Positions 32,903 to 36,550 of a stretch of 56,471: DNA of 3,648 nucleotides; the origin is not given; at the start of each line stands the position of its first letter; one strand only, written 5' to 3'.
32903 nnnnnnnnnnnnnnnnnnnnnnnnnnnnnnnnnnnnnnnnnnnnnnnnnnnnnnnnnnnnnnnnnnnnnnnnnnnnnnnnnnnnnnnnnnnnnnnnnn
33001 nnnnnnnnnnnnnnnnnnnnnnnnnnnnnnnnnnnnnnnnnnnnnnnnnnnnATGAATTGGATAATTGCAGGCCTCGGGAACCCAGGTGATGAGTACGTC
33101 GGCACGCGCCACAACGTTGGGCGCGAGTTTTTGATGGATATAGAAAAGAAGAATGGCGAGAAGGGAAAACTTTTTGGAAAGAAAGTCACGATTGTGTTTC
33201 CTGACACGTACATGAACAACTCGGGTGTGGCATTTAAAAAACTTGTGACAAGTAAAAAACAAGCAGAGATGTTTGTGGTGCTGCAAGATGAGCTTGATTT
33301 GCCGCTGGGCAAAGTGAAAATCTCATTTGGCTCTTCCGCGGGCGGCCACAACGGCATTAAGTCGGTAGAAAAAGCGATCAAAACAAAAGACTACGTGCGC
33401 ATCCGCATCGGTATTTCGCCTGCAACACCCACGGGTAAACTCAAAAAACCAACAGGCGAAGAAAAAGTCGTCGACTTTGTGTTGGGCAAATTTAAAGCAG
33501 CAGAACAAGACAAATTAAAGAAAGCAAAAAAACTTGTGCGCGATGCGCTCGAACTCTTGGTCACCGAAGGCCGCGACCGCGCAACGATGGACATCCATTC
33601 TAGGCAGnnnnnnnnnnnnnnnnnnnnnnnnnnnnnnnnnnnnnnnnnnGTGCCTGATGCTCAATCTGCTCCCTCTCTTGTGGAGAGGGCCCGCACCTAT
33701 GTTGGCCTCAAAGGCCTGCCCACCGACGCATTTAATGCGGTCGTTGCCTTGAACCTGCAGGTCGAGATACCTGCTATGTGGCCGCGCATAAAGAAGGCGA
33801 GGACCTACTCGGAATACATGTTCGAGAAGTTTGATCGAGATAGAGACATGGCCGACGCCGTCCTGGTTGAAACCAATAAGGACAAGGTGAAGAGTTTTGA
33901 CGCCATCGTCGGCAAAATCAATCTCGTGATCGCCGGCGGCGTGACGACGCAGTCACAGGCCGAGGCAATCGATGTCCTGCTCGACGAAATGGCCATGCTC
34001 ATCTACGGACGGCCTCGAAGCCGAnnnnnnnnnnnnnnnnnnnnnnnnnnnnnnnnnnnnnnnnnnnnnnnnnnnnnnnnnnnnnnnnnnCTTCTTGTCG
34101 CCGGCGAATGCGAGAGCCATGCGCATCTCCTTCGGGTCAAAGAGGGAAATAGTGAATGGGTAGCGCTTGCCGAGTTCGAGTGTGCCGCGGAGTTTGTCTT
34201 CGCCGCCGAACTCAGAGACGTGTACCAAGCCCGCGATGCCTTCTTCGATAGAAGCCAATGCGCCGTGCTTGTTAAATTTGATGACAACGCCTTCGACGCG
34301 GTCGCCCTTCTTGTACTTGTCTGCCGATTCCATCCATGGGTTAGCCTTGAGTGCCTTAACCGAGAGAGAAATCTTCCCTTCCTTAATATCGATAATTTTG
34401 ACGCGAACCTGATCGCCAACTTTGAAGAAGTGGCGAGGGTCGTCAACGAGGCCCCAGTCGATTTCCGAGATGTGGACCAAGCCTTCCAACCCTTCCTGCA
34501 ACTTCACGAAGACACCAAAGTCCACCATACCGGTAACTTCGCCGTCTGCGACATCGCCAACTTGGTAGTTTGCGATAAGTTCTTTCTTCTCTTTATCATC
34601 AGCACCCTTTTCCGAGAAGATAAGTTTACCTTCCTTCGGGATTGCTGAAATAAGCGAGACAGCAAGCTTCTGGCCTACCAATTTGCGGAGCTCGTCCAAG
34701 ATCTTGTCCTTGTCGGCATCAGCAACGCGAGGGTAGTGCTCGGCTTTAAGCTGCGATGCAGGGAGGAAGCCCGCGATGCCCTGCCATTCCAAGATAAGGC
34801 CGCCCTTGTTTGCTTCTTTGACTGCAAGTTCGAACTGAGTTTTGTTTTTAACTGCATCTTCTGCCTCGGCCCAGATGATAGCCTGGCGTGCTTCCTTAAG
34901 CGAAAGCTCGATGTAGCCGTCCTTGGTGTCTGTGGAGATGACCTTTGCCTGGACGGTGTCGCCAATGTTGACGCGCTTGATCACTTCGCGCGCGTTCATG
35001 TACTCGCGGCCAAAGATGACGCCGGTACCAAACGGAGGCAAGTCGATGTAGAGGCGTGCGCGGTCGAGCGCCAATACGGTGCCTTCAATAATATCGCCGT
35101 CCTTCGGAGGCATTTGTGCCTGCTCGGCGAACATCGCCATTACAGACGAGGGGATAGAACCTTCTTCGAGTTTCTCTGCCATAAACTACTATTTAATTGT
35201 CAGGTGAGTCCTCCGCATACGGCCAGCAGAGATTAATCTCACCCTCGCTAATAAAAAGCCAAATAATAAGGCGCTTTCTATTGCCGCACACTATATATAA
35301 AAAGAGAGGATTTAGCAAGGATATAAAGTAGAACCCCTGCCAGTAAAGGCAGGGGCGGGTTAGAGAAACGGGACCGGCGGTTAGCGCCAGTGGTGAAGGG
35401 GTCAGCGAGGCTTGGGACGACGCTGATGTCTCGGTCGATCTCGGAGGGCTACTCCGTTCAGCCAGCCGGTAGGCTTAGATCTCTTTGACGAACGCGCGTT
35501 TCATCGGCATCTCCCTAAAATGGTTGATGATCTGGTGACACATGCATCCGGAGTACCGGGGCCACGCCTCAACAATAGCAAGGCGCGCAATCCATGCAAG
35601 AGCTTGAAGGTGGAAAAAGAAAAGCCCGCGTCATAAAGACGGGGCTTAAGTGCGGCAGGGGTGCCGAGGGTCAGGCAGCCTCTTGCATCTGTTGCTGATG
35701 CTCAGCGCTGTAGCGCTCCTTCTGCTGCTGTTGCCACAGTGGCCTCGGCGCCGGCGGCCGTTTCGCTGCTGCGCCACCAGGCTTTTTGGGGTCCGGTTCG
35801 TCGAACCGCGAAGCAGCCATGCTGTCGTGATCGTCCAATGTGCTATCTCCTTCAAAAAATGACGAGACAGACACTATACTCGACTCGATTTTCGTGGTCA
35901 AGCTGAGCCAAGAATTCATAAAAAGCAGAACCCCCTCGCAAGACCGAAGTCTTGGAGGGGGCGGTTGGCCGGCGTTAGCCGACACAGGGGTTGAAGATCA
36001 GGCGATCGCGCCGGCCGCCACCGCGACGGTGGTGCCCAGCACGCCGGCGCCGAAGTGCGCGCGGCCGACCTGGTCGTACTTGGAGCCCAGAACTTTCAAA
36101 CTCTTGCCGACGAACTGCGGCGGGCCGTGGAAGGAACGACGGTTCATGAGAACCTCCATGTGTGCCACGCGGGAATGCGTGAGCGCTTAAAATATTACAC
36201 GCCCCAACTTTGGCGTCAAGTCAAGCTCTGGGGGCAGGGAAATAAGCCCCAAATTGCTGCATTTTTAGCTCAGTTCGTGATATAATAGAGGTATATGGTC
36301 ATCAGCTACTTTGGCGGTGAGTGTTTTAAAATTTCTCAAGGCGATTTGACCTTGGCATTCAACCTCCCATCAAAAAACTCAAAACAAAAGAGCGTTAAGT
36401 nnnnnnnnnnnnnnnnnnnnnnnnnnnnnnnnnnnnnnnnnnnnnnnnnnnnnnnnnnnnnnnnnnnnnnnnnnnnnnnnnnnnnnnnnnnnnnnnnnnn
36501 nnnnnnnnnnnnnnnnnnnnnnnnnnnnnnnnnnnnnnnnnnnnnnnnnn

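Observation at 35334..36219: GC-rich island of three autonomous mini-genes, absent from the ORF track (two below its 60-aa cutoff), with expression signals unlike the rest of the window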

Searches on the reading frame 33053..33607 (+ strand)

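Call 78: search_protein_families(library=pfam, max_evalue=0.01, proteins=[window:33053-33607:+])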
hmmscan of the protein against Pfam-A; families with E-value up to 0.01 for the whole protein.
window:33053-33607:+ (185 aa): 1 family
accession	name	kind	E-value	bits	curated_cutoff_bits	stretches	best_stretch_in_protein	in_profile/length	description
PF01195.25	Pept_tRNA_hydro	-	3.2e-45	154.7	27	1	4-179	1-180/183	Peptidyl-tRNA hydrolase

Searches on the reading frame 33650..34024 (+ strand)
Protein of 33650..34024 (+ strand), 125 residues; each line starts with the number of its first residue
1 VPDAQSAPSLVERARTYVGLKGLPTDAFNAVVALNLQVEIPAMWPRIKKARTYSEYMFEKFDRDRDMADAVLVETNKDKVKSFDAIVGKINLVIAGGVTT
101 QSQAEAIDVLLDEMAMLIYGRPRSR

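Call 50: search_protein_families(library=pfam, max_evalue=1, proteins=[window:33650-34024:+])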
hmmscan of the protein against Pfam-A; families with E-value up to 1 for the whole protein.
window:33650-34024:+ (125 aa): 0 families

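Call 69: search_protein_families(library=padloc, max_evalue=1, proteins=[window:33650-34024:+])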
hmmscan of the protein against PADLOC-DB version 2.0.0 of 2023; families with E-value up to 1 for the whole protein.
window:33650-34024:+ (125 aa): 0 families
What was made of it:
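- On Type I toxin-antitoxin: There is no PADLOC or Pfam hit (calls 50, 69).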

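Call 70: search_protein_families(library=phrogs, max_evalue=1, proteins=[window:33650-34024:+])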
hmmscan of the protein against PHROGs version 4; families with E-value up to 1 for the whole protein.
window:33650-34024:+ (125 aa): 2 families
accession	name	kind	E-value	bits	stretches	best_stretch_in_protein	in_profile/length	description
phrog_21650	-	unknown function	0.088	14.1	1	49-63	5-19/50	-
phrog_29019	-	unknown function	0.23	12.4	1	47-68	8-29/52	-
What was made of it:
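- Tried and rejected: Pfam, PADLOC and PHROGs gave no hits for peptides a and b (calls 50, 69, 70).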

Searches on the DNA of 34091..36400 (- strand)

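Call 7: search_rna_families(source=window, start=35100, end=36400, threshold=evalue, max_evalue=10, show_alignments=3)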
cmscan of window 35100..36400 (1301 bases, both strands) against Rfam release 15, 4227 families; matches with E-value up to 10: 6.
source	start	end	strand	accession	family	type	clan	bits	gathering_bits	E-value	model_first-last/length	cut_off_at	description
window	35609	35683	-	RF00519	suhB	Gene; sRNA;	CL00108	20.4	41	0.19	1-77/77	no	Makes More Granules Regulator RNA (mmgR)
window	35616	35689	+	RF02628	Hrs1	Gene; sRNA;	-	16.5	56.4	3.3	1-74/74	no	Hfq-regulated sRNA 1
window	35703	35753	-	RF00164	s2m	Cis-reg;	CL00117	15.8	50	4.7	1-43/43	no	Coronavirus 3' stem-loop II-like motif (s2m)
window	35346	35436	+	RF02038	SPRY4-IT1_1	Gene; lncRNA;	-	14.6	50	5.1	1-91/91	no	SPRY4-IT1 conserved region 1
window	35616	35673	-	RF02278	Betaproteobacteria_toxic_sRNA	Gene; sRNA;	-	14.3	50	8.7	1-64/64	no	Betaproteobacteria toxic small RNA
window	35616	35667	-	RF02837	anti-hemB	Gene; sRNA;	-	13.2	49.5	5.7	1-81/81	no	Burkholderia RNA 7 (anti-hemB)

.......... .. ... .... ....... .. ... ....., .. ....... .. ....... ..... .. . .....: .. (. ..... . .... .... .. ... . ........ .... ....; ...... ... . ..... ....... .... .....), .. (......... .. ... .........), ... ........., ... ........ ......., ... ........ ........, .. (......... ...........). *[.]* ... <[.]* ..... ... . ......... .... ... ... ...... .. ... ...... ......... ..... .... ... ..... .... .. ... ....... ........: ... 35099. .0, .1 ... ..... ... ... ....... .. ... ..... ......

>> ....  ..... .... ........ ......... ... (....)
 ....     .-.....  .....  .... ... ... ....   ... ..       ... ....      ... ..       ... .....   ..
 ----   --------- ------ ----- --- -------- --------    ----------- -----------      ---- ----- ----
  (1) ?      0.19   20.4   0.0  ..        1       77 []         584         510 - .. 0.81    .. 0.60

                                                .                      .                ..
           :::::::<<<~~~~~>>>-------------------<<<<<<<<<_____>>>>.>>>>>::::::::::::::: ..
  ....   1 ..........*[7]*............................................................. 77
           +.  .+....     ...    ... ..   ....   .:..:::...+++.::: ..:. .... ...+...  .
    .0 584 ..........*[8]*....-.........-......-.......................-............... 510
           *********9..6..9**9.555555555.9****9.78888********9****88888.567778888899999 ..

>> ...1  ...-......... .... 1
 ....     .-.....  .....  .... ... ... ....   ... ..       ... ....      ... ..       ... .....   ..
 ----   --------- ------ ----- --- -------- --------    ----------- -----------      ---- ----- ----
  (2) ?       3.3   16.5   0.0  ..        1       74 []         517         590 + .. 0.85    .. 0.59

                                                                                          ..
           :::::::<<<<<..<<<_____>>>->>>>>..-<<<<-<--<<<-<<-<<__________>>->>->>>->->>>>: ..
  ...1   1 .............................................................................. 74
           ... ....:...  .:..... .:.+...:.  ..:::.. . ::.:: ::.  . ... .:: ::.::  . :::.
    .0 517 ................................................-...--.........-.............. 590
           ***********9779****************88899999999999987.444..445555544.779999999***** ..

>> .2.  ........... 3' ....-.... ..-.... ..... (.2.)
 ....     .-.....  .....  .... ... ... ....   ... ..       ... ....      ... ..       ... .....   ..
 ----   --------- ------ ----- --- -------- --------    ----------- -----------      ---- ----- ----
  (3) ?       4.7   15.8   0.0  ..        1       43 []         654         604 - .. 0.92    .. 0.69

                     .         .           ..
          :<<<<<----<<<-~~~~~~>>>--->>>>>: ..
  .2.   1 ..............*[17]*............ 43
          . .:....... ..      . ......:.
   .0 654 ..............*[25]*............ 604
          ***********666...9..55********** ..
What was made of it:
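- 35194..35285 (-): Context: conserved structured 5' UTR of rpsA, with its core helix at 35203-35246. There is no Rfam match (call 7).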

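Call 28: search_rna_families(sources=[L001, L002, L003, L004, L005, L054, L006, L010, L011, L016, L034], threshold=gathering)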
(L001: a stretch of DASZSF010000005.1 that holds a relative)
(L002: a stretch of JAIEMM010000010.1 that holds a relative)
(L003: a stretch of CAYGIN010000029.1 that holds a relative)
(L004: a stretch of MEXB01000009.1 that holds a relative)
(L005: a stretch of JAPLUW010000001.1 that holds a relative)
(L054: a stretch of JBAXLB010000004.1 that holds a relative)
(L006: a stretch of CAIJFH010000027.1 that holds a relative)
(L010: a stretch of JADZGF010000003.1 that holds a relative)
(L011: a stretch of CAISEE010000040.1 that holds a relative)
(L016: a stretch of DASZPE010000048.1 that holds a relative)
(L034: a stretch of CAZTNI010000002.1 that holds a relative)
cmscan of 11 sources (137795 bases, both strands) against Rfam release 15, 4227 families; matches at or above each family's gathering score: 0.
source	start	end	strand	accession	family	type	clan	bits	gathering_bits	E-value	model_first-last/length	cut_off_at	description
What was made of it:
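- On Known structured RNA families (Rfam 15): Nothing was found in 11 related loci (call 28).
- There is no Rfam match even at E<=10 (calls 7, 28).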

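Call 51: search_dna_similar(query=window:35300-36300:-, collection=phages, mode=distant, max_evalue=0.01, max_rows=10)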
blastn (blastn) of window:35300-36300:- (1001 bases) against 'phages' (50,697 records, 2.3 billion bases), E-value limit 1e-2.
No match.

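Call 52: search_dna_similar(query=window:35300-36300:-, collection=plasmids, mode=distant, max_evalue=0.01, max_rows=10)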
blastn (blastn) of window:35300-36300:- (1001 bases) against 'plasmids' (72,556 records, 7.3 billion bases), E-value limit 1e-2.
Records with a match: 2; places in all: 2; records where one place covers at least 80% of the query: 0.
Best place of each record, by identity: 80-90% 2.
By first word of the organism name: Azospirillum 2.
By predicted mobility (MOB-suite, as given by PLSDB): non-mobilizable 2.
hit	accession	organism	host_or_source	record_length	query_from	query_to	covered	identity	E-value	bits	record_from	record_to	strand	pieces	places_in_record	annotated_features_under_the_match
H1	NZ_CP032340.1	Azospirillum brasilense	soil sample,Agricultural field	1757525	239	294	6%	80.7%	6e-3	51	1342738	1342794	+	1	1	none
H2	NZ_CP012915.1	Azospirillum brasilense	Digitaria eriantha,microbe,root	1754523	239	294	6%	80.7%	6e-3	51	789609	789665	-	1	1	none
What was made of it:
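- Tried and rejected: blastn of the island against phages and plasmids gave nothing beyond a 56-nt chance match in Azospirillum (calls 51, 52).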

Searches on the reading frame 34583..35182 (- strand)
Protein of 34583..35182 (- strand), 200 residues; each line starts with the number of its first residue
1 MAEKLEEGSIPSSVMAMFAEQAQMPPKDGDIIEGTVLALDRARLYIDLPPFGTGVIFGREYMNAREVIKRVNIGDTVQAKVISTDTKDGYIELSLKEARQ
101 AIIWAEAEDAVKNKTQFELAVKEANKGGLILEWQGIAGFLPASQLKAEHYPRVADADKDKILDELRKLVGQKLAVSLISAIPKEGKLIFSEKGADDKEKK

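Call 19: find_related_loci(query=window:34583-35182:-, collection=metagenome_contigs, flank=4000)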
Query window:34583-35182:- (200 aa) in metagenome_contigs; peptide patterns used: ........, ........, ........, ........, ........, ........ (x = any residue, [..] = any of these).
567 stretches matched a pattern; 377 encode a relative of the query (tblastn E <= 1e-3); the best 80 are kept; 80 distinct loci.
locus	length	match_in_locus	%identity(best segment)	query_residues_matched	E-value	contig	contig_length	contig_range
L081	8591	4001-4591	89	4-200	1e-118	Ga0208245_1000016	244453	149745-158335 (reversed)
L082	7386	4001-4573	86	10-200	3e-110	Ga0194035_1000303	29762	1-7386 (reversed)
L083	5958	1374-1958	82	6-200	7e-108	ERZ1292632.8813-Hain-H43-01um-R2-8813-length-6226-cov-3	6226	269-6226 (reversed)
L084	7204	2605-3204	78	1-200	1e-104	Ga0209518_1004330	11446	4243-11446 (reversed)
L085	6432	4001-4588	81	5-200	5e-105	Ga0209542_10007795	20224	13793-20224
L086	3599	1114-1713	78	1-200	4e-106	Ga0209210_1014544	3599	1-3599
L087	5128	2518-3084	84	12-200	7e-105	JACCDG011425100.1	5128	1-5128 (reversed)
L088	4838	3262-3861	78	1-200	1e-104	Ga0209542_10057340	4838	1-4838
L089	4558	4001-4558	84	12-197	1e-104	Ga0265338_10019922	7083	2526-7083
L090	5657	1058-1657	78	1-200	1e-104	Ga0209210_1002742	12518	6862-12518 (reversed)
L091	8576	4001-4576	81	9-200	1e-104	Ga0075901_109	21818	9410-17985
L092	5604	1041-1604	84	12-199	4e-104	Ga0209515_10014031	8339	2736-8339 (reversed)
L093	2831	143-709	82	12-200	1e-106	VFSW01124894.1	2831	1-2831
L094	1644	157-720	82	13-200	2e-110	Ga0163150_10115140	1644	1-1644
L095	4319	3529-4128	77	1-200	7e-104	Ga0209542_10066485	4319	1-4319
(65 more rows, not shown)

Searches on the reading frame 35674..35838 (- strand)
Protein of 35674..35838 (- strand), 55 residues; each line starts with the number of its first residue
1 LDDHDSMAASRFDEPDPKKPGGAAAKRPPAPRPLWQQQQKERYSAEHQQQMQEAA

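Call 49: find_homologous_proteins(query=window:35674-35838:-, max_evalue=1)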
Query seq(55 aa): no candidate shares three 5-residue words with the query. No homologue found.
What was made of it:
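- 35671..35838 (-): ORF b, 55 aa from the TTG start (an alternative ATG lies at 35820). It is hydrophilic and rich in Gln, Pro, Lys and Ala: ................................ No gene is called here in the databases (call 49).
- Tried and rejected: ORF b had no candidate match at all (call 49).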

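Call 50: search_protein_families(library=pfam, max_evalue=1, proteins=[window:35674-35838:-])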
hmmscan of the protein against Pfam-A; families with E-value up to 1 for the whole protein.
seq(55 aa): 0 families

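Call 69: search_protein_families(library=padloc, max_evalue=1, proteins=[window:35674-35838:-])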
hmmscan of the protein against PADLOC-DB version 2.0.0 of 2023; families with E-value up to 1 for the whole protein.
seq(55 aa): 0 families

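Call 70: search_protein_families(library=phrogs, max_evalue=1, proteins=[window:35674-35838:-])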
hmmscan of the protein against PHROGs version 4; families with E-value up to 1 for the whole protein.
seq(55 aa): 0 families

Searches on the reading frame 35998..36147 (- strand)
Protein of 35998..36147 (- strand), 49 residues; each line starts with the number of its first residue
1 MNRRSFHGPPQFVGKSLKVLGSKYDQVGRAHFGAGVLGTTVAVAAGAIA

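Call 10: find_encoding_contigs(protein=window:35998-36147:-, flank=6000, max_places=10)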
Protein window:35998-36147:- (49 aa): no gene with exactly this product is on record in the collection.

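Call 17: find_related_loci(query=window:36001-36147:-, collection=metagenome_contigs, flank=5000)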
Query seq(49 aa) (49 aa) in metagenome_contigs; peptide patterns used: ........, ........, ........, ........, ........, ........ (x = any residue, [..] = any of these).
600 stretches matched a pattern, but none encodes a relative of the query by tblastn (E <= 1e-3).

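Call 18: find_homologous_proteins(query=window:36001-36147:-, max_evalue=1)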
Query seq(49 aa) (49 aa): 1 proteins with E <= 1 among 1 candidates.
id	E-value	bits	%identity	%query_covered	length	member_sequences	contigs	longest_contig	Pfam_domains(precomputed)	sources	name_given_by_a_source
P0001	2.6e-24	100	100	100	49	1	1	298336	-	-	-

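Call 48: search_protein_representatives(protein=window:35998-36147:-)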
Query: 49 residues. Proteins with E-value up to 0.001 (for the whole library): 1; up to 1e-10: 1; up to 1e-30: 0. The best 1 are listed.
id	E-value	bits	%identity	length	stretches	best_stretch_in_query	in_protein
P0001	8.3e-25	100.1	100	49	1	1-49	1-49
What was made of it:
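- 35998..36147 (-): ORF a, 49 aa: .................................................. It is basic (net charge +5) and has a Gly/Ala-rich hydrophobic C-terminal segment. It was called as a 49-aa protein in the database but is an orphan there (calls 18, 48).
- On Horizontally acquired genomic island: No homologue was found in any collection (calls 17, 18, 48, 49, 51, 52).
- No homologue was found anywhere (calls 17, 18, 48, 49, 51, 52).
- Tried and rejected: Only its own sequence came back (calls 17, 18, 48).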

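Call 50: search_protein_families(library=pfam, max_evalue=1, proteins=[window:36001-36147:-])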
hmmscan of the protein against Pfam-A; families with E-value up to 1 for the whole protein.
seq(49 aa): 0 families

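Call 69: search_protein_families(library=padloc, max_evalue=1, proteins=[window:36001-36147:-])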
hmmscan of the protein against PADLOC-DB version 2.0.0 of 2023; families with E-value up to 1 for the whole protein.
seq(49 aa): 0 families

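Call 70: search_protein_families(library=phrogs, max_evalue=1, proteins=[window:36001-36147:-])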
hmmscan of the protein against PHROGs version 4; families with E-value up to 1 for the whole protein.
seq(49 aa): 0 families
